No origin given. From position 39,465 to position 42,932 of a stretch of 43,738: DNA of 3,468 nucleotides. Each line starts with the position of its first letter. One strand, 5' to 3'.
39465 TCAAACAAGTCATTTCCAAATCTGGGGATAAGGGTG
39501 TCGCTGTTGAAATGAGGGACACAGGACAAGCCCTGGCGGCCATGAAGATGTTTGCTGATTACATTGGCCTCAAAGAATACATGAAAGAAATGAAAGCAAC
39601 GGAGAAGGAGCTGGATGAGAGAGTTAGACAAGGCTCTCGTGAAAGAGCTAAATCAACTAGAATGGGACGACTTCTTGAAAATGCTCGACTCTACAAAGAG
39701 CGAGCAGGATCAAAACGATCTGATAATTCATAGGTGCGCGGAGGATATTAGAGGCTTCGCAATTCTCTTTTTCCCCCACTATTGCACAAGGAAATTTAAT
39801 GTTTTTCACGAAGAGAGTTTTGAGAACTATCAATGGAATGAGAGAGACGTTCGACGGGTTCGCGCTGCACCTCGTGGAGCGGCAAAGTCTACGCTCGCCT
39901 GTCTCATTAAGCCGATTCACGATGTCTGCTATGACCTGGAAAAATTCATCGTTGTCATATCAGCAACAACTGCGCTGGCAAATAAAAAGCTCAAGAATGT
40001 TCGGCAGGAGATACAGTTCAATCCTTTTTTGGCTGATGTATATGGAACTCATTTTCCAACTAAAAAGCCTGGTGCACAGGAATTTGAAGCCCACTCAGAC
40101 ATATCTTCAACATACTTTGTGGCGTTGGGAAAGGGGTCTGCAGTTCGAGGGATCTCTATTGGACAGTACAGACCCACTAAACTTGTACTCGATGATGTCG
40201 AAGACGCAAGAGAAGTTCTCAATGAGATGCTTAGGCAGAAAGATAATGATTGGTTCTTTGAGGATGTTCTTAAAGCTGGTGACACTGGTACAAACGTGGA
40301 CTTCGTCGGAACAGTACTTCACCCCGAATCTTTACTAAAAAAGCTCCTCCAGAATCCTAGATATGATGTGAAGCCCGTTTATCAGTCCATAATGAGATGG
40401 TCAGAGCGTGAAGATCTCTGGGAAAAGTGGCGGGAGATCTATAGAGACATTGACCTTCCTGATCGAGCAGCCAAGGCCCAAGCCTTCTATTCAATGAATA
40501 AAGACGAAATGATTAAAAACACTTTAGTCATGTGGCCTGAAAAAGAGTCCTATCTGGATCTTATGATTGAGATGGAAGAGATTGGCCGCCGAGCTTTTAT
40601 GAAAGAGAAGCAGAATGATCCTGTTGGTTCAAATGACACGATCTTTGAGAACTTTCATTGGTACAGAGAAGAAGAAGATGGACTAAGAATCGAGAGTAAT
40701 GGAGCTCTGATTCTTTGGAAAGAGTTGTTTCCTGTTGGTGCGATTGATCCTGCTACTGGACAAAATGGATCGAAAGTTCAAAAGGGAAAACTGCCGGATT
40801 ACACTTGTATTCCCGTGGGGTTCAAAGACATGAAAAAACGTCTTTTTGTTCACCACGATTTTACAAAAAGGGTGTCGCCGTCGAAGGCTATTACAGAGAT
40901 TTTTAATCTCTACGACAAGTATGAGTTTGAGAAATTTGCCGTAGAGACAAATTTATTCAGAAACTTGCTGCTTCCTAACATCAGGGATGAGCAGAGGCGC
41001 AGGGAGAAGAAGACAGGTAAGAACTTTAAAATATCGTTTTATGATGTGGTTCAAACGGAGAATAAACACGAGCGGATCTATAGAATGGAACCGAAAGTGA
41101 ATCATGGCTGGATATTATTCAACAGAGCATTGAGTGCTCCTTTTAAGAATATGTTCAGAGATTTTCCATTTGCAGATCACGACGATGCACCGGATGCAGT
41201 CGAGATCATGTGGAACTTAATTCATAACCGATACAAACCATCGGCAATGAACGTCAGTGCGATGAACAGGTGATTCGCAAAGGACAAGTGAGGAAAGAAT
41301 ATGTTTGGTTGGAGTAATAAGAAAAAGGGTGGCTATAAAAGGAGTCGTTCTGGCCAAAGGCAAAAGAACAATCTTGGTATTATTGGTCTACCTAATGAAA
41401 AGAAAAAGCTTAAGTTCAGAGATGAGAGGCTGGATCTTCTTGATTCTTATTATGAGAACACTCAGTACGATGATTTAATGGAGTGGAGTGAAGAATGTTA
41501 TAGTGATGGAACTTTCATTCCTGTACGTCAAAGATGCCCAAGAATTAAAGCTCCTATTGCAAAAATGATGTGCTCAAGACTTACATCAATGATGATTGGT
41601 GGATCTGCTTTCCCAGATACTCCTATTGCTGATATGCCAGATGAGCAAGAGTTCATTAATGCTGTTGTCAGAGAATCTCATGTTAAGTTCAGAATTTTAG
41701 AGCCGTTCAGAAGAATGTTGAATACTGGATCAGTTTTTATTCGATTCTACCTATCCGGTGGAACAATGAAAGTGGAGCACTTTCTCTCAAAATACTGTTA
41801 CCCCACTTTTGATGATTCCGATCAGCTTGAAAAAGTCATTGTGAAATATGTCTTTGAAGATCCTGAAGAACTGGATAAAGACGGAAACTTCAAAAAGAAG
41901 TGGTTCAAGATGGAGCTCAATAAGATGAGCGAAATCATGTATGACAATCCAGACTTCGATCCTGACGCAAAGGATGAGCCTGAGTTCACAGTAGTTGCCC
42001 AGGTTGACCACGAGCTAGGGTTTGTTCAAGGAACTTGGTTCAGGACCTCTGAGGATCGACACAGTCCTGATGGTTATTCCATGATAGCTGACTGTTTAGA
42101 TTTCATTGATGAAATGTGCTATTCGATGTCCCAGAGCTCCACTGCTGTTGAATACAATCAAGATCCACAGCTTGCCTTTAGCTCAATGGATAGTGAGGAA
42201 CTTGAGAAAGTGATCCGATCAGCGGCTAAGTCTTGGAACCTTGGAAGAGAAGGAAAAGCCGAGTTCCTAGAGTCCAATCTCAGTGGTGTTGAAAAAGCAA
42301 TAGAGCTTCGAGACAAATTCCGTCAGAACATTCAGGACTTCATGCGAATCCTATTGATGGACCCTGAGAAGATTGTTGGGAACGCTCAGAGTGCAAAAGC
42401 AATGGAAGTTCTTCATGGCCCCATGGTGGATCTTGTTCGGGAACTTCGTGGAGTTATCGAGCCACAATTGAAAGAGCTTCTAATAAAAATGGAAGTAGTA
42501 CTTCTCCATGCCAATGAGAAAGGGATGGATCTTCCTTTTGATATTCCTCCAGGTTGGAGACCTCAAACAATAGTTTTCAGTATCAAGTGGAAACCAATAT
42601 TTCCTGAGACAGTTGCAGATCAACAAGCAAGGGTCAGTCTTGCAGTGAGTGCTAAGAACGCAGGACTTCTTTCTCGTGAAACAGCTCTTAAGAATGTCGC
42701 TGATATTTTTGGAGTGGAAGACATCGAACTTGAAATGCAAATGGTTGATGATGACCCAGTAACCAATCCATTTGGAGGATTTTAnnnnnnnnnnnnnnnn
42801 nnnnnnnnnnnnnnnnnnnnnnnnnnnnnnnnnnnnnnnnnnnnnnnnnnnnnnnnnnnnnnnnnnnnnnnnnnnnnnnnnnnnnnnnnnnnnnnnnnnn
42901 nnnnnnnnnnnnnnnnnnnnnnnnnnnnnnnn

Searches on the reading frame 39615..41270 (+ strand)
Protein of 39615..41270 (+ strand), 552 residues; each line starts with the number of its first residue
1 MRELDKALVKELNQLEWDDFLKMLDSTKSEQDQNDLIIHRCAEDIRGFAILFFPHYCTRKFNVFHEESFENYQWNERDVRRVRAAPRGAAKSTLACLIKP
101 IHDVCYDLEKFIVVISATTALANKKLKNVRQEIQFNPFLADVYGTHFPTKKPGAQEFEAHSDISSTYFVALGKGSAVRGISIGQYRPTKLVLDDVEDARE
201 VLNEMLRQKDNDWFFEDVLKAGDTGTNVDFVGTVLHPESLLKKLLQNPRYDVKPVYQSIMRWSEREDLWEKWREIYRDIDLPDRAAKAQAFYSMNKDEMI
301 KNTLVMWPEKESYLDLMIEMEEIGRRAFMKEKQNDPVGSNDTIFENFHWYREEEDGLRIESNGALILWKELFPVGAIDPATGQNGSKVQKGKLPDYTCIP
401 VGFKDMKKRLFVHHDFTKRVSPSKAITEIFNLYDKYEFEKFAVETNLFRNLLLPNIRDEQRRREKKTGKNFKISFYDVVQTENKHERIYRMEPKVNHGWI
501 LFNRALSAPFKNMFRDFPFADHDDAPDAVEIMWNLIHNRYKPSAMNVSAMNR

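Call 33: search_protein_families(library=phrogs, proteins=[window:39615-41270:+], max_evalue=0.001)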
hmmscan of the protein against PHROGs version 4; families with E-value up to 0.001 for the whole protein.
window:39615-41270:+ (552 aa): 6 families
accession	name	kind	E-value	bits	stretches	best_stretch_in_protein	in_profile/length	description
phrog_38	-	head and packaging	7.7e-77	260.6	1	18-547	249-714/760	terminase large subunit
phrog_5573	-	head and packaging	5.6e-11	43.3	1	305-541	26-239/250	terminase large subunit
phrog_14112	-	unknown function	6.9e-07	30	1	82-219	106-244/247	-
phrog_11978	-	unknown function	8.9e-05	23.4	1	419-537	43-162/180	-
phrog_20726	-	unknown function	0.00035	21.3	1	395-503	18-135/199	-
phrog_4758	-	head and packaging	0.00044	20.6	1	11-241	14-214/243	terminase large subunit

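Call 53: search_dna_similar(query=window:39615-41270:+, collection=phages, mode=protein, max_rows=15)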
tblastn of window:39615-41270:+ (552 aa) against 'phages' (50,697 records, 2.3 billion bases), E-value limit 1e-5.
Records with a match: 289; places in all: 289; records where one place covers at least 80% of the query: 157.
Best place of each record, by identity: <60% 289.
By first word of the organism name: Pseudomonas 121; Ralstonia 96; Paenibacillus 13; Bacteriophage 12; Bacillus 12; Leptospira 5; Burkholderia 4; Clostridium 3; Rhodobacter 3; Mannheimia 2; and 14 more.
By host as written in the record: Ralstonia solanacearum 68; - 41; Pseudomonas aeruginosa 35; Pseudomonas aeruginosa PA14 32; Paenibacillus larvae 11; Ralstonia solanacearum Race 3, Biovar 1 6; Helicobacter pullorum 3; Bacillus alcalophilus CGMCC 1.3604 3; and 73 more.
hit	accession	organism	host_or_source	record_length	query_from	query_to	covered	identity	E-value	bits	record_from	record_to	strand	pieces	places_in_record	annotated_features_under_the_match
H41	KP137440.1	Mannheimia phage vB_MhM_3927AP2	Mannheimia haemolytica 3927A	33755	48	533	88%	31.0%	6e-35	146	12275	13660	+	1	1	terminase large subunit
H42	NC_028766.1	Mannheimia phage vB_MhM_3927AP2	Mannheimia haemolytica 3927A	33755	48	533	88%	31.0%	6e-35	146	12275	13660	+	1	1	terminase large subunit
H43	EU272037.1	Pseudomonas phage MP38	Pseudomonas aeruginosa PA14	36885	40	542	91%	28.2%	1e-34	145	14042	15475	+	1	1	ORF26: hypothetical protein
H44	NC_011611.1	Pseudomonas phage MP38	Pseudomonas aeruginosa PA14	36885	40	542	91%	28.2%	1e-34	145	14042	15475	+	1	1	ORF26: terminase large subunit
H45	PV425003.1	Pseudomonas phage vB_PaeM_GXNNB6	Pseudomonas aeruginosa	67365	40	542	91%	28.0%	1e-34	145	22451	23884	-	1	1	hypothetical protein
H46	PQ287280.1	Pseudomonas phage Komp_PA14_H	Pseudomonas aeruginosa PA14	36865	40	542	91%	28.0%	1e-34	145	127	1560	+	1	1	terminase large subunit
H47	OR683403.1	Pseudomonas phage Gregale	Pseudomonas aeruginosa F002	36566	40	542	91%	28.0%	1e-34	145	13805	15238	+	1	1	terminase large subunit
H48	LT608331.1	Pseudomonas phage vB_PaeS_PcyII-40_PfII40a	-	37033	40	542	91%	28.0%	2e-34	145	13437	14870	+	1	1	hypothetical protein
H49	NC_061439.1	Pseudomonas phage vB_PaeS_PcyII-40_PfII40a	-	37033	40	542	91%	28.0%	2e-34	145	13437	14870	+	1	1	hypothetical protein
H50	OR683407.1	Pseudomonas phage Meltemi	Pseudomonas aeruginosa LRJ32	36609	40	542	91%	28.0%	4e-34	144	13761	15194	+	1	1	terminase large subunit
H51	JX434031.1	Pseudomonas phage JBD24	-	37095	40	542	91%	28.0%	5e-34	144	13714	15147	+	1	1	hypothetical protein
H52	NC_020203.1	Pseudomonas phage JBD24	-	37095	40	542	91%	28.0%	5e-34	144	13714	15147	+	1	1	terminase large subunit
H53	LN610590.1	Pseudomonas phage vB_PaeS_PAO1_Ab30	Pseudomonas aeruginosa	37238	40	542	91%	28.0%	5e-34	144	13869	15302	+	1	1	ORF32: hypothetical protein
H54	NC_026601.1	Pseudomonas phage vB_PaeS_PAO1_Ab30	Pseudomonas aeruginosa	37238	40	542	91%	28.0%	5e-34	144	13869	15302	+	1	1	ORF32: terminase large subunit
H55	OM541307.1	Pseudomonas phage WX_01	Pseudomonas aeruginosa ZS-PA-05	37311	40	542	91%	28.0%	5e-34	144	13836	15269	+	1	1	hypothetical protein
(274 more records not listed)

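Call 73: find_homologous_proteins(query=window:39615-41270:+, max_evalue=1e-40)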
Query window:39615-41270:+ (552 aa): 304 proteins with E <= 1e-40 among 8000 candidates; the best 120 are listed.
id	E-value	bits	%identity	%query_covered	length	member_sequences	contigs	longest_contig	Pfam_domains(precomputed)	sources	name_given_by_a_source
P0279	0.0e+0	1148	92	96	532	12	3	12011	-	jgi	-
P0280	0.0e+0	1012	80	96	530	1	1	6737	-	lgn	-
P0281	1.2e-241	821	66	96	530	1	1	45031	-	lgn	-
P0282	1.2e-239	815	68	93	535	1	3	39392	-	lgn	-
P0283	8.6e-235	799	64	97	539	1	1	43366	-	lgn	-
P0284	4.9e-234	796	65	96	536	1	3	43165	-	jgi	jgi:predicted phage terminase large subunit-like protein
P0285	2.1e-230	784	64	96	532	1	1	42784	-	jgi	jgi:predicted phage terminase large subunit-like protein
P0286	3.9e-217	740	61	95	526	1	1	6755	-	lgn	-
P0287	2.5e-216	738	62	98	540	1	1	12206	-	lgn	-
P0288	5.4e-215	733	59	99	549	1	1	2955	-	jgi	jgi:predicted phage terminase large subunit-like protein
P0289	9.6e-213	726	57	99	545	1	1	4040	-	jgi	jgi:predicted phage terminase large subunit-like protein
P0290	1.7e-212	725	58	97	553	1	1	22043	-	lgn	-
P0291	6.3e-212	723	58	99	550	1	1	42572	-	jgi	jgi:predicted phage terminase large subunit-like protein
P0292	8.5e-212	723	60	95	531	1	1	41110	-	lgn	-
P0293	5.9e-211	720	58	97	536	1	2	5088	-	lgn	-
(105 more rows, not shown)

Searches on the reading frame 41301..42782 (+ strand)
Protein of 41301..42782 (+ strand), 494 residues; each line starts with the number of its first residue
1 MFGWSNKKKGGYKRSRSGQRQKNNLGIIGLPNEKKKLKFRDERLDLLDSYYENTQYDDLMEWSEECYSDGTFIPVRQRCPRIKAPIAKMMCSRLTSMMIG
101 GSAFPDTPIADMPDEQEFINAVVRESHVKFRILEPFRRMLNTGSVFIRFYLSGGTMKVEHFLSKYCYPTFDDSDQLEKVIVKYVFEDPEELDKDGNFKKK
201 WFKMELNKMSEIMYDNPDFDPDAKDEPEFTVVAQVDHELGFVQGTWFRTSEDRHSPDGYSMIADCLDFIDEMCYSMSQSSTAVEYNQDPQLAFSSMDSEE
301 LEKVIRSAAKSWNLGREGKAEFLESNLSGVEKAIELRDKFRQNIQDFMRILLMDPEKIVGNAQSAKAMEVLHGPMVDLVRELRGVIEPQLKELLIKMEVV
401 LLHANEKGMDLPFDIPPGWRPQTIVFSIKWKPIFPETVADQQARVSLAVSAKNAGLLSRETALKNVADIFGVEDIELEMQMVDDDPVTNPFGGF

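Call 33: search_protein_families(library=phrogs, proteins=[window:41301-42782:+], max_evalue=0.001)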
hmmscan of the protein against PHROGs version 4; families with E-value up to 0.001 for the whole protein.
window:41301-42782:+ (494 aa): 4 families
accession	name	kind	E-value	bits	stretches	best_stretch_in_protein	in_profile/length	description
phrog_64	-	head and packaging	2.9e-22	79.9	1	114-480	153-489/547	portal protein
phrog_533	-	head and packaging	4.8e-10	39.6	1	44-181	35-164/495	portal protein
phrog_20475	-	head and packaging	4.2e-08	32.8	1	110-294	52-246/701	virion structural protein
phrog_104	-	head and packaging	8e-07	29.1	1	219-468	216-452/550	portal protein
